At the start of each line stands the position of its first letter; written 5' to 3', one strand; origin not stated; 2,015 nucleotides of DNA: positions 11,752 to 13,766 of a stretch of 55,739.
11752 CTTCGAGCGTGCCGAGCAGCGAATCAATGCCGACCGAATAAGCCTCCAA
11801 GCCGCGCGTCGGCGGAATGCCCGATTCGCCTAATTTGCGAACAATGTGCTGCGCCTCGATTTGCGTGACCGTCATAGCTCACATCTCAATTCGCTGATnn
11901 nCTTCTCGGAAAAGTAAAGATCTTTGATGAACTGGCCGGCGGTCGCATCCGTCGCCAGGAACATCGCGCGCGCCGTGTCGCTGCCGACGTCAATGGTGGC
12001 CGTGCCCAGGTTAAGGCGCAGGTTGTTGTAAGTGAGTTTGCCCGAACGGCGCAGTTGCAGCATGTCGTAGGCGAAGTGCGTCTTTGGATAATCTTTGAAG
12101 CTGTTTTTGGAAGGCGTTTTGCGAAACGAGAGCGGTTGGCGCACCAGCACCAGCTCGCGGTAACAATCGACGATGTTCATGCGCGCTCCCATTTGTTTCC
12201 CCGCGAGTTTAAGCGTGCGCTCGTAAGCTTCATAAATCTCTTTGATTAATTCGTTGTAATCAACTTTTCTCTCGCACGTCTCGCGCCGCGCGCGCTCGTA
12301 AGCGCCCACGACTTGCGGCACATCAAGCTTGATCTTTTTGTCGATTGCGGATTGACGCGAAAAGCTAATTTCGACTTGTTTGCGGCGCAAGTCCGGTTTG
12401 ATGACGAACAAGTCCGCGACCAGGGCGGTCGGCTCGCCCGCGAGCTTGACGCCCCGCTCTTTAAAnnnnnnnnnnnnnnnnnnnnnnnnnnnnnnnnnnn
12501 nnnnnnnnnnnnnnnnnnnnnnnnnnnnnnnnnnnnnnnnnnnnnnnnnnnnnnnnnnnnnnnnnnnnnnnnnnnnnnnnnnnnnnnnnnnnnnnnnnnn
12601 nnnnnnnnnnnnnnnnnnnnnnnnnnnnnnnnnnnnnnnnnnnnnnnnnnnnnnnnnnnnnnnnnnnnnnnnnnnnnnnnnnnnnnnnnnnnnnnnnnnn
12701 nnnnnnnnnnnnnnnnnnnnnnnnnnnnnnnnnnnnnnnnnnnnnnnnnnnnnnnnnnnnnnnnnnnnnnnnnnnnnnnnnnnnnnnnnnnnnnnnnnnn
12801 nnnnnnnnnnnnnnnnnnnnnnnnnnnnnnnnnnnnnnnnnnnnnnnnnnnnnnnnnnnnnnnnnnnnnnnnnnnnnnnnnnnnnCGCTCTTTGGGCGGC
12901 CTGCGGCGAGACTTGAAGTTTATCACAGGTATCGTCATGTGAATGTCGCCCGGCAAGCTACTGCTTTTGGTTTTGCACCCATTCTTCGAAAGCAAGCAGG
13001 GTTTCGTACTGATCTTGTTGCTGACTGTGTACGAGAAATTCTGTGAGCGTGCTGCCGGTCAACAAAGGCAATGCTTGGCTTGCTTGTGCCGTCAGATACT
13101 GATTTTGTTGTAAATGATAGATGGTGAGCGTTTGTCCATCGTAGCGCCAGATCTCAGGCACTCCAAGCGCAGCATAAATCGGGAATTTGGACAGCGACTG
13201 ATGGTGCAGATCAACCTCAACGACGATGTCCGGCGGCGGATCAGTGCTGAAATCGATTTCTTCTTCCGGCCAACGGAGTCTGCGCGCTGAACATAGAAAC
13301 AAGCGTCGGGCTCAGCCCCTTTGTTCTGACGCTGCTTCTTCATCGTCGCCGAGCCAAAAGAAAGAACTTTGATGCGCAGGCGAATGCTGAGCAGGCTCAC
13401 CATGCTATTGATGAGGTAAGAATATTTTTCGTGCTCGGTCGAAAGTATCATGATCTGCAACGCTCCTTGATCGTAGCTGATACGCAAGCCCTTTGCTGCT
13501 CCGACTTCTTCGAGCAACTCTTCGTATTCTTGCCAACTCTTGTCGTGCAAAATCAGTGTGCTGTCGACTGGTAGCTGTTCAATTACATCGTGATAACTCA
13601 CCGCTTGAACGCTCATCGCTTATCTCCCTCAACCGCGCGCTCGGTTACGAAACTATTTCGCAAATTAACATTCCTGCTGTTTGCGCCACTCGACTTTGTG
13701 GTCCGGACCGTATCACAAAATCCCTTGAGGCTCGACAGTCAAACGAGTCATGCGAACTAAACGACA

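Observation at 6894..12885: Orphan four-gene NTPase-helicase cassette built from BREX accessory-type parts (2x BrxD-like plus BrxHI-like plus unknown) with no BREX core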

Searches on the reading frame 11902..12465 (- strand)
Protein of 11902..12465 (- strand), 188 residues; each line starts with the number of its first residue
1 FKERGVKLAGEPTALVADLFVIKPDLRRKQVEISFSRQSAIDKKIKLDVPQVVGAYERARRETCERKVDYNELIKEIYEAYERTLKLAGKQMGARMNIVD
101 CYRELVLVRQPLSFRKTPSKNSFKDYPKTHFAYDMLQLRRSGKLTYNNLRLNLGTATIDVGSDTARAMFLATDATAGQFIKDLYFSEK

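Call 72: predict_structure(alignment_id=A5)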
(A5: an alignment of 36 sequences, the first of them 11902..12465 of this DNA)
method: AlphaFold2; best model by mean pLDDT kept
length: 188 residues; sequences in the alignment: 36
mean_pLDDT: 93.0   pTM: 0.87
mean pLDDT of the five models: 93.0, 92.5, 91.8, 91.7, 91.1
residues with pLDDT >= 90: 158; 70-90: 26; 50-70: 4; < 50: 0
segments of 3 or more residues with pLDDT < 50: none
pLDDT, mean of each block of 10 residues (from residue 1): 86 94 96 94 92 96 96 98 98 97 97 92 94 96 96 84 80 88 95
secondary structure, 60 per line:
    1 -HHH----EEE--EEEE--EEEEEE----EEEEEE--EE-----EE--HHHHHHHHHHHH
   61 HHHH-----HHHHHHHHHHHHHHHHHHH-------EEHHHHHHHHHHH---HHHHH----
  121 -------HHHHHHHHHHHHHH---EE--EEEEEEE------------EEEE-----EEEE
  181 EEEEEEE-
elements in order: E9-11 E14-17 E20-25 E30-35 H49-64 H70-88 H98-108 H112-116 H128-141 E149-155 E168-171 E177-187

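Call 75: fold_search(model_id=the predicted structure, library=pdb)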
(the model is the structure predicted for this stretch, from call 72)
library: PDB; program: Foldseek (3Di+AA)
matches with E <= 10: 180; with E <= 0.001: 0
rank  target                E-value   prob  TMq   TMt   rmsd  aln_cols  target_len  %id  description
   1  7q2y_C                2.9e-01  0.33  0.26  0.19   9.7       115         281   16  Cryo-EM structure of clamped S.cerevisiae condensin-DNA complex (form II) (released 2022-03-23)
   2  7jps_A                4.3e-01  0.38  0.25  0.15  13.3       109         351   11  ORC-DNA: Human Origin Recognition Complex (ORC) with DNA bound in the core (released 2020-09-09)
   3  7jpo_A                4.6e-01  0.35  0.27  0.16  12.9       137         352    9  ORC-O1AAA: Human Origin Recognition Complex (ORC) with dynamic/unresolved ORC2 WH (released 2020-09-02)
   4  7jpq_D                7.7e-01  0.15  0.26  0.14  14.2       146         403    9  ORC-O2-5: Human Origin Recognition Complex (ORC) with subunits 2,3,4,5 (released 2020-09-02)
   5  4brk_A                8.6e-01  0.02  0.14  0.09  19.3       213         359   14  Legionella pneumophila NTPDase1 N302Y variant crystal form III (closed) in complex with MG UMPPNP (released 2013-07-17)
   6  5mea                  9.2e-01  0.09  0.22  0.13   9.7       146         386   11  Crystal structure of yeast Cdt1 (N terminal and middle domain), form 2. (released 2017-05-17)
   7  7ytu_A                1.0e+00  0.23  0.15  0.36   8.2        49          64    6  Crystal structure of vaccinia virus G3/L5 sub-complex (SeMet-labeled, P31 space group) (released 2023-02-08)
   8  8s0c_A                1.0e+00  0.16  0.25  0.37  12.6       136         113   11  H. sapiens ORC1-5 bound to double stranded DNA as part of the MCM-ORC complex (released 2024-10-02)
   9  9cpa_h                1.1e+00  0.03  0.13  0.04  40.5       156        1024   13  Structure of a Mammalian DHX29-bound 43S Pre-initiation Complex (released 2025-07-23)
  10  2gig_B                1.2e+00  0.03  0.12  0.10  16.8       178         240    7  Alteration of sequence specificity of the type II restriction endonuclease HINCII through an indirect readout mechanis (released 2006-07-18)
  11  8u72_D                1.4e+00  0.02  0.12  0.07  17.1       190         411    9  Cryo-EM structure of the SPARTA oligomer with guide RNA and target DNA (released 2024-06-12)
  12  3rf1_B                1.5e+00  0.06  0.20  0.14  14.4       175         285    8  The crystal structure of glycyl-tRNA synthetase subunit alpha from Campylobacter jejuni subsp. jejuni NCTC 11168 (released 2011-04-20)
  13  4brp_D                1.5e+00  0.02  0.15  0.09  19.8       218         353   13  Legionella pneumophila NTPDase1 crystal form V (part-open) (released 2013-07-17)
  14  4br9_B                1.5e+00  0.02  0.14  0.09  19.8       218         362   12  Legionella pneumophila NTPDase1 crystal form II, closed, apo (released 2013-07-17)
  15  6z1p_Bj               1.8e+00  0.02  0.10  0.11  16.1        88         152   15  Structure of the mitochondrial ribosome from Tetrahymena thermophila (released 2020-06-24)
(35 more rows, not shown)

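Call 104: fold_search(model_id=the predicted structure, library=viral)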
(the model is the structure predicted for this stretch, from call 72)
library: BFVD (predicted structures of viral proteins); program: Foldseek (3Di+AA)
matches with E <= 10: 490; with E <= 0.001: 0
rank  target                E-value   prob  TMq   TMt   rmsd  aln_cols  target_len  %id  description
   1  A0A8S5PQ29            1.1e-01  0.96  0.23  0.33   3.3        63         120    5  Uncharacterized protein [Siphoviridae sp. ctnsL8]
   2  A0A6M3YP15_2          1.3e-01  0.04  0.12  0.04  29.2       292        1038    8  SF3 helicase domain-containing protein [Riboviria sp.]
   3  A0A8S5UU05            1.7e-01  0.06  0.15  0.12  21.7       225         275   11  Uncharacterized protein [Myoviridae sp. ctYA416]
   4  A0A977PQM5            1.9e-01  0.21  0.22  0.31   8.4       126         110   13  (no name in the UniProt tables at hand)
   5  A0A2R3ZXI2            2.1e-01  0.92  0.23  0.53   2.9        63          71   13  Uncharacterized protein [Staphylococcus phage phiSA_BS2]
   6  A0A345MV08            2.5e-01  0.15  0.15  0.23  15.1       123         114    9  (no name in the UniProt tables at hand)
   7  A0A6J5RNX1            2.7e-01  0.16  0.26  0.18  16.6       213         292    8  Uncharacterized protein [uncultured Caudovirales phage]
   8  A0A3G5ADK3            2.8e-01  0.28  0.24  0.13   7.1       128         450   16  Uncharacterized protein [Hyperionvirus sp.]
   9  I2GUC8                3.2e-01  0.94  0.23  0.65   2.5        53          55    8  Uncharacterized protein [Acinetobacter phage AP22]
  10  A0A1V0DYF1            3.2e-01  0.20  0.21  0.33  12.2       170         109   10  Uncharacterized protein [Dinoroseobacter phage vB_DshS-R5C]
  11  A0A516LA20            3.8e-01  0.18  0.18  0.28  10.2       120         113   14  (no name in the UniProt tables at hand)
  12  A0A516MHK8            3.8e-01  0.11  0.22  0.13  16.2       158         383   16  (no name in the UniProt tables at hand)
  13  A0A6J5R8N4            4.0e-01  0.14  0.24  0.08  16.5       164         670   15  Phage-like element PBSX protein, XkdF [uncultured Caudovirales phage]
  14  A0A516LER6            4.5e-01  0.75  0.17  0.50   4.1        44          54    9  (no name in the UniProt tables at hand)
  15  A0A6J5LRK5            4.5e-01  0.63  0.18  0.34   5.4        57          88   12  Uncharacterized protein [uncultured Caudovirales phage]
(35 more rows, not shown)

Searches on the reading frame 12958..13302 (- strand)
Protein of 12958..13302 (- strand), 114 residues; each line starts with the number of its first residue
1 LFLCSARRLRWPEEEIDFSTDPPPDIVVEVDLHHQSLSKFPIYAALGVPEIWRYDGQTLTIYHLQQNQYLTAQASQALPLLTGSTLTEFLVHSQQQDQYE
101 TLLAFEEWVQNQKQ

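Call 4: search_protein_families(library=pfam, proteins=[window:12958-13302:-], max_evalue=0.01)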
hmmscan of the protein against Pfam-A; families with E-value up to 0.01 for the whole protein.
window:12958-13302:- (114 aa): 2 families
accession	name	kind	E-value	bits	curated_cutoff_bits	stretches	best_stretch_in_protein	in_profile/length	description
PF05685.18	Uma2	-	4.3e-12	46.3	27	1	12-84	82-161/172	Putative restriction endonuclease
PF09865.15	DUF2092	-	0.0086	15.9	21.2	0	54-78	67-91/212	Predicted periplasmic protein (DUF2092)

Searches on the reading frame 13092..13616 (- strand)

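Call 4: search_protein_families(library=pfam, proteins=[window:13092-13616:-], max_evalue=0.01)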
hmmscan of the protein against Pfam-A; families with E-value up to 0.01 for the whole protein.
window:13092-13616:- (174 aa): 1 family
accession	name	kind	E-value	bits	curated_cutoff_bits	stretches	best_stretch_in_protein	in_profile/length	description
PF05685.18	Uma2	-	5.9e-05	23.1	27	1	28-116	1-85/172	Putative restriction endonuclease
